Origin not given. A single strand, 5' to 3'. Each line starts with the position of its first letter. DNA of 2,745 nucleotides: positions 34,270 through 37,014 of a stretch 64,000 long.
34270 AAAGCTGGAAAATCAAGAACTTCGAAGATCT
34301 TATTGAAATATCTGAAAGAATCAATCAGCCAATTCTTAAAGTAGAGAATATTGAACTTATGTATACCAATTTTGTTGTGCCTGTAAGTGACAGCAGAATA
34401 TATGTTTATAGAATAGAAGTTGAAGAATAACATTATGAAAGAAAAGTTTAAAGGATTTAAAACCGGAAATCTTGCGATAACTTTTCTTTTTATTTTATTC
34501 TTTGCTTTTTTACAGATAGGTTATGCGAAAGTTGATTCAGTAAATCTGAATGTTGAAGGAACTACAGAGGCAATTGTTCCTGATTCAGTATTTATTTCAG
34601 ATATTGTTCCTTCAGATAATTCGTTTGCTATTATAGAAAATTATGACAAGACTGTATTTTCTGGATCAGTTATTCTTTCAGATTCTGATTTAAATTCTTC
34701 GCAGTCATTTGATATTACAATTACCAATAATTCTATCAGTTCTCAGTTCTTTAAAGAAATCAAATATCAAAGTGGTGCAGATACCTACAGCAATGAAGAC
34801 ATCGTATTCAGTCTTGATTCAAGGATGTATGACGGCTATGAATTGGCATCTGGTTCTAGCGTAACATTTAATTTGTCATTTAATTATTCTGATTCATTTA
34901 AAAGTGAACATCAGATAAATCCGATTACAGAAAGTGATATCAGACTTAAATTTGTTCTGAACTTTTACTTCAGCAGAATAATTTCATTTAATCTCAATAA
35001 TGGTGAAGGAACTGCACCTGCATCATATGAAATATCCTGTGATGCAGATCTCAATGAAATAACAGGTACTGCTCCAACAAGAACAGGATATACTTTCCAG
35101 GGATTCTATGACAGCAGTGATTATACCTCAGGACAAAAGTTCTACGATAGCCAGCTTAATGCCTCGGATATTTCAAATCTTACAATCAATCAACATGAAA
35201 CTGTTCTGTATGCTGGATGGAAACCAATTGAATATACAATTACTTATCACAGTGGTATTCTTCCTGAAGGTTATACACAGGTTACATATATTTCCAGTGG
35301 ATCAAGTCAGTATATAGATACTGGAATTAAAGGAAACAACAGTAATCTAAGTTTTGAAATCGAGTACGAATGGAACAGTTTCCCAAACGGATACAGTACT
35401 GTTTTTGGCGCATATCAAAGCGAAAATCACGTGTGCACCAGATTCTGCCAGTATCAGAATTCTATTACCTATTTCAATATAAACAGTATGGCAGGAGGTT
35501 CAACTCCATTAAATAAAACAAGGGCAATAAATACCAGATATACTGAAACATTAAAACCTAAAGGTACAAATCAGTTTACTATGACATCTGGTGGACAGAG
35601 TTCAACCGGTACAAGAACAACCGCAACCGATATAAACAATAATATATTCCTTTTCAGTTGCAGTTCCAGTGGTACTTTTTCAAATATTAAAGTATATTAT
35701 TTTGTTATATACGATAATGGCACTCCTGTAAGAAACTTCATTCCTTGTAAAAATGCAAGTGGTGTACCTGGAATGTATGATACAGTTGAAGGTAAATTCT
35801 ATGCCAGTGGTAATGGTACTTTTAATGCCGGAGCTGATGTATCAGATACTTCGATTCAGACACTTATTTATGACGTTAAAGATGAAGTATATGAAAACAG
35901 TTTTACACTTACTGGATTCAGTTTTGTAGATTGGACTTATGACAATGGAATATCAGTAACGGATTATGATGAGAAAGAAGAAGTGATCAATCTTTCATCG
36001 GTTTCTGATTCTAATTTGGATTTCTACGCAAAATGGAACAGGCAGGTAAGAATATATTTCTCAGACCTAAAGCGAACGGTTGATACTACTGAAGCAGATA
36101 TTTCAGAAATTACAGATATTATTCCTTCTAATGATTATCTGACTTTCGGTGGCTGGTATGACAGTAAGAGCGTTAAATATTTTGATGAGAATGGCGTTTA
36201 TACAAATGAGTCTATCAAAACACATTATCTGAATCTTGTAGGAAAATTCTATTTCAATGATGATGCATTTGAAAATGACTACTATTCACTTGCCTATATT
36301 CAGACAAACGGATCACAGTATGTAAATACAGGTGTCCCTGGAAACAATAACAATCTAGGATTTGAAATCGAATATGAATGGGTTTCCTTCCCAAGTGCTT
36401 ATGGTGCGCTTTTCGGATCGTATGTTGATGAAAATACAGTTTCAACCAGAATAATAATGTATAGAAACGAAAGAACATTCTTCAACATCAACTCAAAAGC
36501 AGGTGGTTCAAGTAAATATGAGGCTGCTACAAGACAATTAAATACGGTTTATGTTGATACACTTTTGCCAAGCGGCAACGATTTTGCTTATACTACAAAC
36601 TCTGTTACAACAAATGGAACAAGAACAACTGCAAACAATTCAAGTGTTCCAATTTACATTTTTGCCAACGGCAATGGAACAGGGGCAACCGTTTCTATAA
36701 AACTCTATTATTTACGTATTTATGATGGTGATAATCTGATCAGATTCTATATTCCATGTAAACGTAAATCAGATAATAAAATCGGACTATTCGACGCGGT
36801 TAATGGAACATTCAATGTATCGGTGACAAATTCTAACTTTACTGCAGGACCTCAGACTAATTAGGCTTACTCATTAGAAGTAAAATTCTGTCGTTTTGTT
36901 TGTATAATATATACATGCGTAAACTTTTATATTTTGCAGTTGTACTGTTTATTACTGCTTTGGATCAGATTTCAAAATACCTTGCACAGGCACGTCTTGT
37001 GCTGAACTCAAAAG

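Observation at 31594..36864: Four-gene SipW-type signal peptidase operon: candidate TasA-like fibre/adhesin assembly module (only accessory island in the window)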

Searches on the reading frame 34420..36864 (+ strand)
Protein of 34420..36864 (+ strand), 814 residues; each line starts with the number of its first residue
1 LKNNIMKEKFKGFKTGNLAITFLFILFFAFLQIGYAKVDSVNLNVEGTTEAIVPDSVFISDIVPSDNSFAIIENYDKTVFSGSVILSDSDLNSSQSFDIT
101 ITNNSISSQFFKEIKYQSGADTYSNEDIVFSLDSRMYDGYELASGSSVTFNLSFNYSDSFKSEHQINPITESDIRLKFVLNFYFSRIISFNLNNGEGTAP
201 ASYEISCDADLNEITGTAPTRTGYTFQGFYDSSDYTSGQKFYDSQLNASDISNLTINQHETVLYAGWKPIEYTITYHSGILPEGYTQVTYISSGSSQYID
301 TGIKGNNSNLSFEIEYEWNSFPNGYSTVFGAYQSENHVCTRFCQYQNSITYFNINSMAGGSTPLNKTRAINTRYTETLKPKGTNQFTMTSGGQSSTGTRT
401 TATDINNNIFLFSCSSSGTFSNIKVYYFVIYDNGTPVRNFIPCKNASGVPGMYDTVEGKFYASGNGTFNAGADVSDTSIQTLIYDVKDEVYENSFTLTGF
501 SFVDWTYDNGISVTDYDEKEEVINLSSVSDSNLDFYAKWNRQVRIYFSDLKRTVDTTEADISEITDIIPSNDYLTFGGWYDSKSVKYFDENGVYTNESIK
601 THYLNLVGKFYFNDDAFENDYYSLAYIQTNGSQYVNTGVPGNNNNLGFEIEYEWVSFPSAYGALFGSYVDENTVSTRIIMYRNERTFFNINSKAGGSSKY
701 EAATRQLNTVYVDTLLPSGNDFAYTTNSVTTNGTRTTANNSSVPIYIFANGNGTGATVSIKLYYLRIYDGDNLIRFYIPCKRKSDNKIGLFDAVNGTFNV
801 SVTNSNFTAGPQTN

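Call 3: search_protein_families(library=pfam, proteins=[window:34420-36864:+], max_evalue=1)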
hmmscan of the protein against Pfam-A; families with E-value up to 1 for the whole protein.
window:34420-36864:+ (814 aa): 1 family
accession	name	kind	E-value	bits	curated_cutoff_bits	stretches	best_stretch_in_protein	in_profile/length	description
PF09479.16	Flg_new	-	2.6e-08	34.3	27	2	188-250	3-59/65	Listeria-Bacteroides repeat domain (List_Bact_rpt)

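Call 4: search_protein_families(library=ncbifam, proteins=[window:34420-36864:+], max_evalue=1)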
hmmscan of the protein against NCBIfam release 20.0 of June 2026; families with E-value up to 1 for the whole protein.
window:34420-36864:+ (814 aa): 1 family
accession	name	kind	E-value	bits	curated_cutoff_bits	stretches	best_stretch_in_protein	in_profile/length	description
TIGR02543.1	List_Bact_rpt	repeat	3.8e-05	23.9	20.95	1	219-270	1-43/44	TIGR02543 family repeat protein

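Call 9: search_solved_structures(query=window:34420-36864:+, max_evalue=1, show_alignments=2)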
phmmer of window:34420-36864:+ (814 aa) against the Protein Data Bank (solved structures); distinct sequences matched with E-value up to 1: 0.

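Call 36: search_protein_families(library=phrogs, proteins=[window:34435-36864:+], max_evalue=0.01)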
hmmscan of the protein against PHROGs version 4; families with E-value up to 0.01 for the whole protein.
window:34435-36864:+ (809 aa): 0 families

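Call 58: find_homologous_proteins(query=window:34435-36864:+, max_evalue=0.00001)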
Query window:34435-36864:+ (809 aa): 109 proteins with E <= 0.00001 among 8000 candidates.
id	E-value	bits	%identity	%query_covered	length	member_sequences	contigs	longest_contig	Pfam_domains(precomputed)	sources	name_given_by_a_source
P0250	0.0e+0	1801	100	100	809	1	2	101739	PF09479.17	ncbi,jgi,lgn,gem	-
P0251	2.1e-83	300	33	98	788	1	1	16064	PF09479.17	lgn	-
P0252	8.1e-82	294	31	96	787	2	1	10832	PF09479.17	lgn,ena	-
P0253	2.3e-63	233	33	40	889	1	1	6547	PF09479.17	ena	-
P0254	6.7e-48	182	36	24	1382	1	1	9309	-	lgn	-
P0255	9.7e-48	182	35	14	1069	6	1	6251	PF09479.17,PF21817.4,PF00753.34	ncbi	-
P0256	1.4e-41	161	31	23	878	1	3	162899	-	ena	-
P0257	3.6e-40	157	25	66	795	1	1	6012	-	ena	-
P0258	4.5e-39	153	38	26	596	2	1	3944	-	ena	-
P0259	1.5e-36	145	31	24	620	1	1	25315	-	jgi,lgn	jgi:hypothetical protein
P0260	2.4e-36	144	44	27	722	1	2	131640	-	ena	-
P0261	3.6e-36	143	37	26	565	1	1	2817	-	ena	-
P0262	1.3e-35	141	31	22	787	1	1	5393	-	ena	-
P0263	2.0e-35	141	38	27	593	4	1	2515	-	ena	-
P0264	2.1e-35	141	38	24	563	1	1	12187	-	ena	-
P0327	3.2e-18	84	35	11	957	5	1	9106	PF09479.17,PF18998.7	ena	-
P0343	2.2e-13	68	29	18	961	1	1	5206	PF09479.17,PF18998.7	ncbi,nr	ncbi:MAG: hypothetical protein EOM67_10015, partial [Spirochaetia bacterium]|nr:hypothetical protein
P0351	4.7e-11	60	29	12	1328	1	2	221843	PF09479.17,PF22352.3,PF22544.3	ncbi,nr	ncbi:MAG: InlB B-repeat-containing protein [Verrucomicrobiae bacterium]|nr:InlB B-repeat-containing 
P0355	2.7e-9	54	24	45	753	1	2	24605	PF09479.17,PF18998.7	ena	-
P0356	7.4e-9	53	26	48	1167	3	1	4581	PF00691.26,PF09479.17,PF18998.7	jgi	jgi:uncharacterized repeat protein (TIGR02543 family)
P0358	5.8e-6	43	36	11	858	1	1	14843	PF09479.17,PF00404.25,PF18998.7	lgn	-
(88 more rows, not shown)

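Call 73: predict_structure(alignment_id=A4)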
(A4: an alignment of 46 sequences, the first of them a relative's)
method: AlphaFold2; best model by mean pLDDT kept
length: 809 residues; sequences in the alignment: 46
mean_pLDDT: 62.5   pTM: 0.40
mean pLDDT of the five models: 62.5, 60.1, 60.0, 59.1, 56.6
residues with pLDDT >= 90: 186; 70-90: 168; 50-70: 141; < 50: 314
segments of 3 or more residues with pLDDT < 50: 1-9, 11-13, 24-68, 105-118, 131-133, 163-167, 180-273, 475-611
pLDDT, mean of each block of 10 residues (from residue 1): 40 60 43 35 35 43 44 56 66 69 49 46 63 56 74 70 52 56 34 28 26 28 28 31 38 31 28 71 93 93 89 89 84 77 79 69 90 83 82 70 91 89 94 97 97 93 93 49 32 29 35 32 36 28 31 30 28 26 36 29 34 79 93 87 93 85 73 66 60 64 91 80 80 74 79 89 94 96 96 92 91
secondary structure, 60 per line:
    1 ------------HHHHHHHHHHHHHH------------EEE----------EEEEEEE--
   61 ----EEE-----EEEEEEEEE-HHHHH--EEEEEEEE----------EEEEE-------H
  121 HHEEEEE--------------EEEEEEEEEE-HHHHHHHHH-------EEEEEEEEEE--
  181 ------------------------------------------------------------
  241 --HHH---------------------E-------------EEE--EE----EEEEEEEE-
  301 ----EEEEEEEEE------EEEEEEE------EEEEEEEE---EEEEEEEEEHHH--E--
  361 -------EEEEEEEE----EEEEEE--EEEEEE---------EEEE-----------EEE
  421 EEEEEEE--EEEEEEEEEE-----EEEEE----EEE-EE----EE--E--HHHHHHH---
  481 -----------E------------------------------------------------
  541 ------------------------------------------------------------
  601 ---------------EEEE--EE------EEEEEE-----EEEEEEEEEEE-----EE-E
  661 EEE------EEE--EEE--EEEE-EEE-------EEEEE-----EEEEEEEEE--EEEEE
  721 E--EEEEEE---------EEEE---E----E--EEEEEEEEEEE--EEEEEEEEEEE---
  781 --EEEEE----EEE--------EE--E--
elements in order (helices of 4 or more, strands of 3 or more residues): H13-26 E39-41 E52-58 E65-67 E73-81 H83-87 E90-97 E108-112 E123-127 E142-151 H153-161 E169-178 E281-283 E292-299 E305-313 E320-326 E333-340 E344-352 E368-375 E380-385 E388-393 E403-406 E418-427 E430-439 E445-449 E454-456 H471-477 E616-619 E630-635 E641-651 E660-663 E670-672 E675-677 E680-683 E685-687 E695-699 E705-713 E716-721 E724-729 E739-742 E754-764 E767-777 E783-787 E792-794

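Call 76: fold_search(model_id=the predicted structure, library=pdb)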
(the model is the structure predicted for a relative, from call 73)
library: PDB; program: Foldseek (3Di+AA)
matches with E <= 10: 1394; with E <= 0.001: 48
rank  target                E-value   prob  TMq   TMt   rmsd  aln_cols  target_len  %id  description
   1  2jd4_A                1.1e-09  1.00  0.16  0.31  24.2       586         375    9  Mouse laminin alpha1 chain, domains LG4-5 (released 2007-02-27)
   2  5ik7_A                1.3e-08  1.00  0.15  0.29  23.2       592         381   10  Laminin A2LG45 I-form, Apo. (released 2016-08-10)
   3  1dyk                  1.5e-08  1.00  0.15  0.29  22.2       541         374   10  Laminin alpha 2 chain LG4-5 domain pair (released 2001-02-04)
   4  5ik7_B                1.8e-08  1.00  0.15  0.29  23.0       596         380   10  Laminin A2LG45 I-form, Apo. (released 2016-08-10)
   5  2jd4_B                1.9e-08  1.00  0.15  0.29  23.2       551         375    9  Mouse laminin alpha1 chain, domains LG4-5 (released 2007-02-27)
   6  5ik8_B                2.0e-08  1.00  0.15  0.30  23.0       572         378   10  Laminin A2LG45 I-form, G6/7 bound. (released 2016-08-10)
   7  5ik4                  4.6e-08  1.00  0.16  0.30  22.6       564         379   10  Laminin A2LG45 C-form, Apo. (released 2016-08-10)
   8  6cw1_B                1.0e-07  1.00  0.17  0.33  22.6       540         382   10  Crystal structure of Neurexin-1 alpha ectodomain fragment, L2-L3 (released 2018-09-19)
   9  8vy2_A                1.3e-07  1.00  0.16  0.11  37.4       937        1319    9  Structure of mCELSR1 extracellular region containing CADH9-GAIN domains (released 2025-05-07)
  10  6cw1_A                3.7e-07  1.00  0.17  0.33  22.8       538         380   10  Crystal structure of Neurexin-1 alpha ectodomain fragment, L2-L3 (released 2018-09-19)
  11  3asi                  4.2e-07  1.00  0.17  0.32  23.2       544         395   10  Alpha-Neurexin-1 ectodomain fragment; LNS5-EGF3-LNS6 (released 2011-04-13)
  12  3poy_A                8.2e-07  1.00  0.16  0.13  26.9       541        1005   10  Crystal Structure of the alpha-Neurexin-1 ectodomain, LNS 2-6 (released 2011-06-08)
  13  1okq                  8.6e-07  1.00  0.15  0.29  22.6       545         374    9  LAMININ ALPHA 2 CHAIN LG4-5 DOMAIN PAIR, CA1 SITE MUTANT (released 2003-09-11)
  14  7cec_C                1.3e-06  1.00  0.16  0.22  27.6       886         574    6  Structure of alpha6beta1 integrin in complex with laminin-511 (released 2021-06-23)
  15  3r05_A                1.6e-06  1.00  0.16  0.13  19.2       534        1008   10  Structure of neurexin 1 alpha (domains LNS1-LNS6), with splice insert SS3 (released 2011-06-15)
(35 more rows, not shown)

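Call 82: fold_search(model_id=the predicted structure, library=viral)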
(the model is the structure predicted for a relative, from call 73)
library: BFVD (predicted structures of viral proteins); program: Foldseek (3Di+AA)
matches with E <= 10: 602; with E <= 0.001: 114
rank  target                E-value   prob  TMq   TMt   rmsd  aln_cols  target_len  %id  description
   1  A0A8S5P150            2.1e-14  1.00  0.22  0.46   6.9       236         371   24  Uncharacterized protein [Siphoviridae sp. ctEqU3]
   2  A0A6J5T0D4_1          2.0e-13  1.00  0.18  0.12  32.5       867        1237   12  Concanavalin A-like lectin/glucanases superfamily [uncultured Caudovirales phage]
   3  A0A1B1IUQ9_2          1.3e-12  1.00  0.20  0.12  31.5       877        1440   10  (no name in the UniProt tables at hand)
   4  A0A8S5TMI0            7.6e-11  1.00  0.21  0.78   8.2       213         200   20  Uncharacterized protein [Siphoviridae sp. ct9UA16]
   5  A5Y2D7                7.6e-11  1.00  0.18  0.21  23.3       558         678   11  (no name in the UniProt tables at hand)
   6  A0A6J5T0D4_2          7.9e-11  1.00  0.18  0.12  32.0       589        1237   12  Concanavalin A-like lectin/glucanases superfamily [uncultured Caudovirales phage]
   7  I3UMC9                1.1e-10  1.00  0.21  0.21  20.1       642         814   12  Uncharacterized protein [Colwellia phage 9A]
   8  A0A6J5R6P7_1          1.2e-10  1.00  0.17  0.10  28.1       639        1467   13  Concanavalin A-like lectin/glucanases superfamily [uncultured Caudovirales phage]
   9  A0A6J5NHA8            1.6e-10  1.00  0.13  0.15  40.0       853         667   11  Collagen triple helix repeat [uncultured Caudovirales phage]
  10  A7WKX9                8.0e-10  1.00  0.16  0.11  31.4       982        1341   12  Laminin G domain-containing protein [Betalipothrixvirus puteoliense]
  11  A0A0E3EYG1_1          1.0e-09  1.00  0.17  0.12  25.7       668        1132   11  Structural protein [Synechococcus phage ACG-2014d]
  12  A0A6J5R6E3            1.3e-09  1.00  0.15  0.14  39.1       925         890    9  LamG domain containing protein (Fragment) [uncultured Caudovirales phage]
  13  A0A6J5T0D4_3          1.6e-09  1.00  0.18  0.12  29.0       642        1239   10  Concanavalin A-like lectin/glucanases superfamily [uncultured Caudovirales phage]
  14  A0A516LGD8            2.1e-09  1.00  0.20  0.18  26.0       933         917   10  (no name in the UniProt tables at hand)
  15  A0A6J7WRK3            2.5e-09  1.00  0.19  0.13  20.2       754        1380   11  Concanavalin A-like lectin/glucanases superfamily [uncultured Caudovirales phage]
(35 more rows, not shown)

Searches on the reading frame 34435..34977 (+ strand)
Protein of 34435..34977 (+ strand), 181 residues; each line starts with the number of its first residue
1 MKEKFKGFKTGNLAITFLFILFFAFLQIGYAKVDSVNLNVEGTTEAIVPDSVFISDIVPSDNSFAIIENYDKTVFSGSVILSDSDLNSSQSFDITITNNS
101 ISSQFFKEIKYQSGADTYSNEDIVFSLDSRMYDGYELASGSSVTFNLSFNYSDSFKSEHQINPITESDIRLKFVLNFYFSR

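Call 40: search_protein_families(library=pfam, proteins=[window:34435-34977:+], max_evalue=10)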
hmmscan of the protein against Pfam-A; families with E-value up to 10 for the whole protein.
seq(181 aa): 1 family
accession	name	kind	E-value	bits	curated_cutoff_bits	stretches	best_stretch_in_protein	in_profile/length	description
PF23673.1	DUF7154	-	0.089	13.7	27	1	82-160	32-102/108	Domain of unknown function (DUF7154)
